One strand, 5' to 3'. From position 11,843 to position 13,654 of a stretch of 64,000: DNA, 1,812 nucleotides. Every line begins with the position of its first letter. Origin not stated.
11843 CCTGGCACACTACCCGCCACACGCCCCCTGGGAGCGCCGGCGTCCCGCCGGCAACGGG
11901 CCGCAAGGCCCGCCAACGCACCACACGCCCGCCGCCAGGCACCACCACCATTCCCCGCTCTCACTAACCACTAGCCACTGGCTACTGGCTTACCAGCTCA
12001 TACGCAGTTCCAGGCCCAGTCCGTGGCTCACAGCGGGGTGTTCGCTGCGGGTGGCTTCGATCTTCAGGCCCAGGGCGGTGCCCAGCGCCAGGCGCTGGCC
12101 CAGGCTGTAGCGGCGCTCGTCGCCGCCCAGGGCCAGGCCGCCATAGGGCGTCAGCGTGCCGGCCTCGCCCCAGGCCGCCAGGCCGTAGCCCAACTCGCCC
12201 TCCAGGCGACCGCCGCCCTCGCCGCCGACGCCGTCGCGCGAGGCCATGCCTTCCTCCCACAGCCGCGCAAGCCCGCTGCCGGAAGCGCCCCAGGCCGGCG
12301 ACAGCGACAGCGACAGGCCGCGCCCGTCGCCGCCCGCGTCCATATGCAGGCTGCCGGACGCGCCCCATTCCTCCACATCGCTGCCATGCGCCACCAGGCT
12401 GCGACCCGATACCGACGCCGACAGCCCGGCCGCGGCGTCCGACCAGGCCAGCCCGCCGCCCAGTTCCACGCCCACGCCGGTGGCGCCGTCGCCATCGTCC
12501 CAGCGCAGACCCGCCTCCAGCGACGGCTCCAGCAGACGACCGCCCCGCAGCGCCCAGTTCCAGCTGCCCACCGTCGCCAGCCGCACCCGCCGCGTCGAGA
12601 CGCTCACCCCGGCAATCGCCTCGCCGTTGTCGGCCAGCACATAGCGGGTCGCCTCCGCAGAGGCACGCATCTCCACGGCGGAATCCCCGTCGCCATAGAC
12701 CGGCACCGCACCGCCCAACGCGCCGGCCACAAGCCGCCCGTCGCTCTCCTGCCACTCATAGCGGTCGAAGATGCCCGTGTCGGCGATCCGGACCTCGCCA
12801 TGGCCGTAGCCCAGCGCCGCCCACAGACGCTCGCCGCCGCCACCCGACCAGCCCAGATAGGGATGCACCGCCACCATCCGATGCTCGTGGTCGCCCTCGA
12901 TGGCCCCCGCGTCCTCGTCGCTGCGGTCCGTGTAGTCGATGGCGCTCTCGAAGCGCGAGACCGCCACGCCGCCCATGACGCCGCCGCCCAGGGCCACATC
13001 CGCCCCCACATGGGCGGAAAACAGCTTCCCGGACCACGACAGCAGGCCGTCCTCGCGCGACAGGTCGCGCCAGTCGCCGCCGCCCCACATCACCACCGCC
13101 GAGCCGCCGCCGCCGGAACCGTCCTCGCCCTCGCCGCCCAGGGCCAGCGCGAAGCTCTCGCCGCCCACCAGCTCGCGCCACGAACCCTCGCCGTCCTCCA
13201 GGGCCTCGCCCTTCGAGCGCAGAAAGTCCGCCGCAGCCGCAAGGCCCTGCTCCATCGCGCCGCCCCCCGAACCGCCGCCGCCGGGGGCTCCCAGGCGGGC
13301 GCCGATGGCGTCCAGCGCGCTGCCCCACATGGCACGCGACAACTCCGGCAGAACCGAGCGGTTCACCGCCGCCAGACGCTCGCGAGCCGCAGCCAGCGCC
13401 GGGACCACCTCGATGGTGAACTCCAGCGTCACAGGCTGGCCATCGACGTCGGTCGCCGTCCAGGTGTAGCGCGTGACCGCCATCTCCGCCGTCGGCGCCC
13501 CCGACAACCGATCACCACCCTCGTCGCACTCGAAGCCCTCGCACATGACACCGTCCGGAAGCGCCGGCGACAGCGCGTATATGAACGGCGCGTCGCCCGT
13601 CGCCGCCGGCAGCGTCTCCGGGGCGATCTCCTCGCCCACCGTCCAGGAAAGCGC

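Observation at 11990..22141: Giant autotransporter adhesin with nested repeat periodicity (~300-bp units inside ~2.7-kb super-repeats)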

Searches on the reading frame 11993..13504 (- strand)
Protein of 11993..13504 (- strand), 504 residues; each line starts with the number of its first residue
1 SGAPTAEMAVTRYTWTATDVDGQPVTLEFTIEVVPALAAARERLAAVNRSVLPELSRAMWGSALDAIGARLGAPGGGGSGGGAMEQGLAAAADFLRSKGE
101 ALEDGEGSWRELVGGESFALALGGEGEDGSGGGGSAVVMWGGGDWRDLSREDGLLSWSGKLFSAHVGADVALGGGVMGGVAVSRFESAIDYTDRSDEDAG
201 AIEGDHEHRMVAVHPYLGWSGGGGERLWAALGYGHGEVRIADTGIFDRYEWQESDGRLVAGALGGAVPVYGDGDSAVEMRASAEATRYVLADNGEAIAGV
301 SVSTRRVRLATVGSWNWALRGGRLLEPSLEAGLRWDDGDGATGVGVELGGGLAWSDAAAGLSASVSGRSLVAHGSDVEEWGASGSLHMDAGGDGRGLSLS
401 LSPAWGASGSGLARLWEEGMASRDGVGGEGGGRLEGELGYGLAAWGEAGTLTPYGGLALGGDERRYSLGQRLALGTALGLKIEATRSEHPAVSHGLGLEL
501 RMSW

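Call 17: search_protein_families(library=pfam, proteins=[window:11993-13504:-], max_evalue=10)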
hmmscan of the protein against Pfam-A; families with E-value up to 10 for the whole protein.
window:11993-13504:- (504 aa): 0 families

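Call 23: search_solved_structures(query=window:11993-13504:-, max_evalue=10, show_alignments=2)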
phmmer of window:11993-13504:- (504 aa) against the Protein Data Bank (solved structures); distinct sequences matched with E-value up to 10: 1.
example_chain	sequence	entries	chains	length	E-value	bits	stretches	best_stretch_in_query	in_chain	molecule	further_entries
9fb1_A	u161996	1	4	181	1.4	10.9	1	13-57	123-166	Uncharacterized protein Rv2242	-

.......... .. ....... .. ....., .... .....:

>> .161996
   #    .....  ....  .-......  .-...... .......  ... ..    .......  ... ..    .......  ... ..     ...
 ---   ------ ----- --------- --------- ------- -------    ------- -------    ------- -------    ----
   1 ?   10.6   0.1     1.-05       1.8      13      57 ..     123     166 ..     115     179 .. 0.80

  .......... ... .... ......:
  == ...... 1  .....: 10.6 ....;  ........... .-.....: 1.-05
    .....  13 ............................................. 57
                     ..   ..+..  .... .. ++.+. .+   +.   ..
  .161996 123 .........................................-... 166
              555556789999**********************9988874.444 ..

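Call 24: find_homologous_proteins(query=window:11993-13504:-, max_evalue=0.001)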
Query window:11993-13504:- (504 aa): 76 proteins with E <= 0.001 among 8000 candidates.
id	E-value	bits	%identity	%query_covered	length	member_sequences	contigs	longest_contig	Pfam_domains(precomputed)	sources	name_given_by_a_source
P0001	1.9e-266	903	87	99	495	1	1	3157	-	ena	-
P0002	5.8e-146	506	54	100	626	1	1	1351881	PF03797.26,PF05345.19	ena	-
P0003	5.1e-144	499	53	100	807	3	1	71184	PF03797.26,PF05345.19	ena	-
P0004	1.8e-143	497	54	100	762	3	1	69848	PF03797.26,PF05345.19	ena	-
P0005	1.7e-141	491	53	100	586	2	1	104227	PF03797.26,PF05345.19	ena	-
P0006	3.3e-140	487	53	100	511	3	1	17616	PF03797.26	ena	-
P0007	1.1e-137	478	53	100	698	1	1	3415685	PF03797.26,PF05345.19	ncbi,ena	-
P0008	1.1e-135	472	53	100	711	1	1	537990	PF03797.26,PF05345.19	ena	-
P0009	1.6e-134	468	53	91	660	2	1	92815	PF03160.21,PF03797.26,PF05345.19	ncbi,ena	-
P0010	1.3e-130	455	53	93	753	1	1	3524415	PF03160.21,PF03797.26,PF05345.19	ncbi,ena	-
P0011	4.9e-130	453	55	94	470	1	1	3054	PF03797.26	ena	-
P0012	1.5e-126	442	51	100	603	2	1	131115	-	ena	-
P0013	1.1e-125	439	51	100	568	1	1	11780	-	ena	-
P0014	2.0e-123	431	51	100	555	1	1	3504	-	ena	-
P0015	2.4e-123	431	50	100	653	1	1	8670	-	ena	-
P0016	3.6e-118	414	52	84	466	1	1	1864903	PF03797.26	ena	-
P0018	1.7e-113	399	52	83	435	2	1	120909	PF03797.26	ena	-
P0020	1.7e-105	372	46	94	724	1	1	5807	PF03797.26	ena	-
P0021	8.2e-105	370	46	91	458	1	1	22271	PF03797.26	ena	-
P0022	1.2e-104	369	51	84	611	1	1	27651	PF03797.26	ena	-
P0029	1.0e-96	343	44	100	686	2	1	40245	PF03797.26,PF05345.19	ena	-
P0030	1.7e-96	342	44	100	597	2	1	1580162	PF03797.26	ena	-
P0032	3.1e-93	332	43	100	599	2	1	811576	PF03797.26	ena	-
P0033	2.4e-91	325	51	73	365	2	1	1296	PF03797.26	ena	-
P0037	7.8e-71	258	38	96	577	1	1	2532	PF00028.24,PF03797.26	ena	-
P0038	1.4e-69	254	37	98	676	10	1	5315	PF03797.26,PF00041.28,PF16656.12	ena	-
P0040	4.3e-67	245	39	90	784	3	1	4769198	PF02494.23,PF03797.26,PF05345.19,PF13753.13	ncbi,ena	-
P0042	2.6e-63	233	37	92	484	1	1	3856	PF03797.26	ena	-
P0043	2.6e-61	226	34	93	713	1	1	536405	PF03797.26,PF05345.19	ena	-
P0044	4.4e-61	226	34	96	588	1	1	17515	PF03797.26,PF05345.19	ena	-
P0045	1.1e-59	221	34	95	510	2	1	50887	PF03797.26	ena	-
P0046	1.2e-54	204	55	40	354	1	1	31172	PF03797.26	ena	-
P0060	1.7e-34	138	36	75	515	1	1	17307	PF03797.26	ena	-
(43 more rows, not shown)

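Call 25: search_protein_families(library=pfam, proteins=[P0001, P0002, P0003, P0007, P0010, P0020, P0030, P0038, P0040, P0045], max_evalue=0.01)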
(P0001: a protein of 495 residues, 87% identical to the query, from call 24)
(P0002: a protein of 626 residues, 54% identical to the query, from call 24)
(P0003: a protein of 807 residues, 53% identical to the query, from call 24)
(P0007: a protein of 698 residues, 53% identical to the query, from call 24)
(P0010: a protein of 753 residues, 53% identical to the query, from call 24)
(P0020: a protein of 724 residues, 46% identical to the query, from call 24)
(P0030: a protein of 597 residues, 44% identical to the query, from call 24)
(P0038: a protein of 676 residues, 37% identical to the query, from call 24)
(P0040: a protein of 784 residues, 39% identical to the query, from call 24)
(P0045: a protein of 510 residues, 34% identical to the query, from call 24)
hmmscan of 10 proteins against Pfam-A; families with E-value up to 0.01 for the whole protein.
P0001 (495 aa): 0 families

P0002 (626 aa): 3 families
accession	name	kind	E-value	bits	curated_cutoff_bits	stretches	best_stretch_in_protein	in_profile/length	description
PF05345.18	He_PIG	-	3.1e-07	31.2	24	1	104-160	36-95/96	Putative Ig domain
PF03797.25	Autotransporter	-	3.7e-06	27.3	26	1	262-468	5-217/255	Autotransporter beta-domain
PF13505.12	OMP_b-brl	-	0.0049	17.5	28.7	0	246-385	15-137/175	Outer membrane protein beta-barrel domain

P0003 (807 aa): 4 families
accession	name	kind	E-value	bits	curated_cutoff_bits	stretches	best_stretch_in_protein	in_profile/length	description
PF05345.18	He_PIG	-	2.2e-16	60.5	24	2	267-340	15-95/96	Putative Ig domain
PF03797.25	Autotransporter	-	1.6e-05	25.2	26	1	443-642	5-207/255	Autotransporter beta-domain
PF23237.1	HYR_4C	-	0.00036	21.1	27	0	210-240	41-71/73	HYR-like domain with 4 cysteines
PF17963.7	Big_9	-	0.0071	17.6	23.6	0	269-338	17-88/89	Bacterial Ig domain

P0007 (698 aa): 2 families
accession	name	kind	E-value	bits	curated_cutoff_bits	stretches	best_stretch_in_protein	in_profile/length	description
PF05345.18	He_PIG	-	3e-09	37.6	24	1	179-234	35-95/96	Putative Ig domain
PF03797.25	Autotransporter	-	6.5e-09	36.3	26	1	337-544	5-218/255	Autotransporter beta-domain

P0010 (753 aa): 4 families
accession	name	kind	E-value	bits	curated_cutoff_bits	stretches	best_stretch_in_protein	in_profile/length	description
PF03160.20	Calx-beta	-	1.3e-13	51.4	27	1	175-289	3-119/119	Calx-beta domain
PF03797.25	Autotransporter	-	1.3e-10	41.9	26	1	389-597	5-218/255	Autotransporter beta-domain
PF05345.18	He_PIG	-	8.3e-09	36.2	24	1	100-170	17-95/96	Putative Ig domain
PF23237.1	HYR_4C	-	0.0052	17.4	27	0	139-170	42-73/73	HYR-like domain with 4 cysteines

P0020 (724 aa): 1 family
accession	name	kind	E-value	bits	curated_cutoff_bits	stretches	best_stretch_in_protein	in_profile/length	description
PF03797.25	Autotransporter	-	4e-08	33.7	26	1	358-557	5-207/255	Autotransporter beta-domain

P0030 (597 aa): 2 families
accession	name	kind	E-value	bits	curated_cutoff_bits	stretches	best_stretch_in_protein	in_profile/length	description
PF03797.25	Autotransporter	-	1.6e-06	28.5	26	1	215-416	1-201/255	Autotransporter beta-domain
PF05345.18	He_PIG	-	0.00022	22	24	1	34-106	33-95/96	Putative Ig domain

P0038 (676 aa): 4 families
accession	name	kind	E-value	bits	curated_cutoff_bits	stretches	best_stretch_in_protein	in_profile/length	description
PF00041.27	fn3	-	3.3e-16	59.7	25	2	117-192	2-75/84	Fibronectin type III domain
PF16656.11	Pur_ac_phosph_N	-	6.9e-11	43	30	1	34-106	14-88/93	Purple acid Phosphatase, N-terminal domain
PF03797.25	Autotransporter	-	2.9e-09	37.5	26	1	303-504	1-205/255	Autotransporter beta-domain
PF25059.1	FN3_DSCAM-DSCAML_C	-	0.0018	19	39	0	64-101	32-68/89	DSCAM/DSCAML C-terminal Fn3-like domain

P0040 (784 aa): 5 families
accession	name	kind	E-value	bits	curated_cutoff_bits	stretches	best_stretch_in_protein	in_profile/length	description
PF05345.18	He_PIG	-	1.9e-20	73.5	24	4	151-235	8-96/96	Putative Ig domain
PF02494.22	HYR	-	6.3e-12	46.1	21.7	0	300-330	51-81/81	HYR domain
PF13753.12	SWM_repeat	-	9.6e-07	29.4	27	1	26-75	19-70/86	Putative flagellar system-associated repeat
PF16403.11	Bact_surface_Ig-like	-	8.7e-05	22.9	27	0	21-47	45-71/71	Bacterial surface protein, Ig-like domain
PF23237.1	HYR_4C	-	0.0036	17.9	27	0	17-47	43-73/73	HYR-like domain with 4 cysteines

P0045 (510 aa): 1 family
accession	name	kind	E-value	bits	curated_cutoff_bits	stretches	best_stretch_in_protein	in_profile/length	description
PF03797.25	Autotransporter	-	2.5e-14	54.1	26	1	140-344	2-211/255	Autotransporter beta-domain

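Call 27: search_solved_structures(query=A1, max_evalue=1, show_alignments=1)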
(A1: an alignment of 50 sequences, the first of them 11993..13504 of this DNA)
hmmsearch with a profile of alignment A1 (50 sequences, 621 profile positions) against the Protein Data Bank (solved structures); distinct sequences matched with E-value up to 1: 3.
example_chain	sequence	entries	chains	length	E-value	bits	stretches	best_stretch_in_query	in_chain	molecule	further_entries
4m03_A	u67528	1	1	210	1.5e-09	40.2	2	27-117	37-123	Serine-rich adhesin for platelets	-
4m02_A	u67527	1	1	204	8.8e-06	27.7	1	8-113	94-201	Serine-rich adhesin for platelets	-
6v3p_C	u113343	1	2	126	0.044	15.5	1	39-117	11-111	IgA FC receptor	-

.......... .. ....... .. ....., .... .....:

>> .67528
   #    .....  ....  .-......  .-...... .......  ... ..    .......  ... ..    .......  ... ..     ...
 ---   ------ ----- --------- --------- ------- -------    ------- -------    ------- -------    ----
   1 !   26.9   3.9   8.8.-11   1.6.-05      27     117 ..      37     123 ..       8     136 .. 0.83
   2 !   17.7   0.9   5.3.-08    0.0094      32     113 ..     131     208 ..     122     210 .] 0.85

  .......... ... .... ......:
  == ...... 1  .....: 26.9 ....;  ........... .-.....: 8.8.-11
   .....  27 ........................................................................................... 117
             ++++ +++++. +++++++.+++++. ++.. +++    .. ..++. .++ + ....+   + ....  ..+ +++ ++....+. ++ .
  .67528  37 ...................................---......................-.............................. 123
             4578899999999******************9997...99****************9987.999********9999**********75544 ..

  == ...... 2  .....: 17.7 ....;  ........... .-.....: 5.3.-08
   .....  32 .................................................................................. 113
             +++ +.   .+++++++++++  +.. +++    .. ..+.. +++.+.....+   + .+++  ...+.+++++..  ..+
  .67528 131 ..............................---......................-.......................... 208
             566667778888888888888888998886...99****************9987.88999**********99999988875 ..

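Call 33: find_related_loci(query=A1, collection=genome_contigs, flank=10000)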
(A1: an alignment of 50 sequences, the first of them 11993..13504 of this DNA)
Query A1 (504 aa) in genome_contigs; peptide patterns used: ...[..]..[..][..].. (x = any residue, [..] = any of these).
599 stretches matched a pattern (row limit reached: there are more); 436 encode a relative of the query (tblastn E <= 1e-3); the best 80 are kept; 80 distinct loci.
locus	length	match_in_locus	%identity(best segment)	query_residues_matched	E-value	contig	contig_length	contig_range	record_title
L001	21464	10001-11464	54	1-502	5e-135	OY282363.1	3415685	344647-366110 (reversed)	MAG: uncultured Alphaproteobacteria bacterium genome assembly, chromosome: 1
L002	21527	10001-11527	49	1-504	2e-127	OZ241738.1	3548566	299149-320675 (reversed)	MAG: Alphaproteobacteria bacterium isolate d8927372-aabd-44cb-9c9e-7bd42c52962c genome assembly, chromosome: 1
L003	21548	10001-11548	51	1-504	6e-127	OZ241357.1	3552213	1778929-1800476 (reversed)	MAG: Alphaproteobacteria bacterium isolate 88d555cd-2633-4b86-a1be-1e9adaae3909 genome assembly, chromosome: 1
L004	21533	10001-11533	50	1-497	3e-121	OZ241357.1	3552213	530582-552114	MAG: Alphaproteobacteria bacterium isolate 88d555cd-2633-4b86-a1be-1e9adaae3909 genome assembly, chromosome: 1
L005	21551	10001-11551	49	1-504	1e-120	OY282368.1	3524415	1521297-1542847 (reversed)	MAG: uncultured Alphaproteobacteria bacterium isolate 22a88078-2868-43f5-a089-7a94dbfbad86 genome assembly, chromosome:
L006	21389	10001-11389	53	38-504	1e-119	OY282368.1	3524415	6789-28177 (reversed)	MAG: uncultured Alphaproteobacteria bacterium isolate 22a88078-2868-43f5-a089-7a94dbfbad86 genome assembly, chromosome:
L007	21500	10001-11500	48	1-504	6e-114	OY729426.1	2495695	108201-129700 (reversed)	MAG: Nitrospirales bacterium isolate 092cc351-3adc-43ff-9a6e-f4966337217d genome assembly, chromosome: 1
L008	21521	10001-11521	50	1-504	1e-109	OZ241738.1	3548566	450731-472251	MAG: Alphaproteobacteria bacterium isolate d8927372-aabd-44cb-9c9e-7bd42c52962c genome assembly, chromosome: 1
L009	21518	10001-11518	51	1-500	4e-108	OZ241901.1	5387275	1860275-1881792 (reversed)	MAG: Gammaproteobacteria bacterium isolate 65898e9d-28f9-48af-9959-824c109e8cbf genome assembly, chromosome: 1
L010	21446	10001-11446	51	1-473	7e-106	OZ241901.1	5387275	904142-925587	MAG: Gammaproteobacteria bacterium isolate 65898e9d-28f9-48af-9959-824c109e8cbf genome assembly, chromosome: 1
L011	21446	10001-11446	42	1-504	9e-104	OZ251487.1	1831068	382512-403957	MAG: Gammaproteobacteria bacterium isolate 228f2a21-a95a-458e-8103-944e5a4c5d0e genome assembly, chromosome: 1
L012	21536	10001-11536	49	1-504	2e-102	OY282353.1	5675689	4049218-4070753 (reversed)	MAG: uncultured Gammaproteobacteria bacterium genome assembly, chromosome: 1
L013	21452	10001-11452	41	1-504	2e-101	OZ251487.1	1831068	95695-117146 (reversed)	MAG: Gammaproteobacteria bacterium isolate 228f2a21-a95a-458e-8103-944e5a4c5d0e genome assembly, chromosome: 1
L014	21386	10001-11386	48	28-504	5e-96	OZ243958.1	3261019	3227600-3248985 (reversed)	MAG: Alphaproteobacteria bacterium isolate 2e7a10f6-f36c-43d1-a3df-2601a6acf5df genome assembly, chromosome: 1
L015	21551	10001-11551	41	1-504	2e-95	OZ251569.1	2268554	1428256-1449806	MAG: Thermodesulfobacteriota bacterium isolate 35404873-1dcd-4dbd-b155-cc8a8283caff genome assembly, chromosome: 1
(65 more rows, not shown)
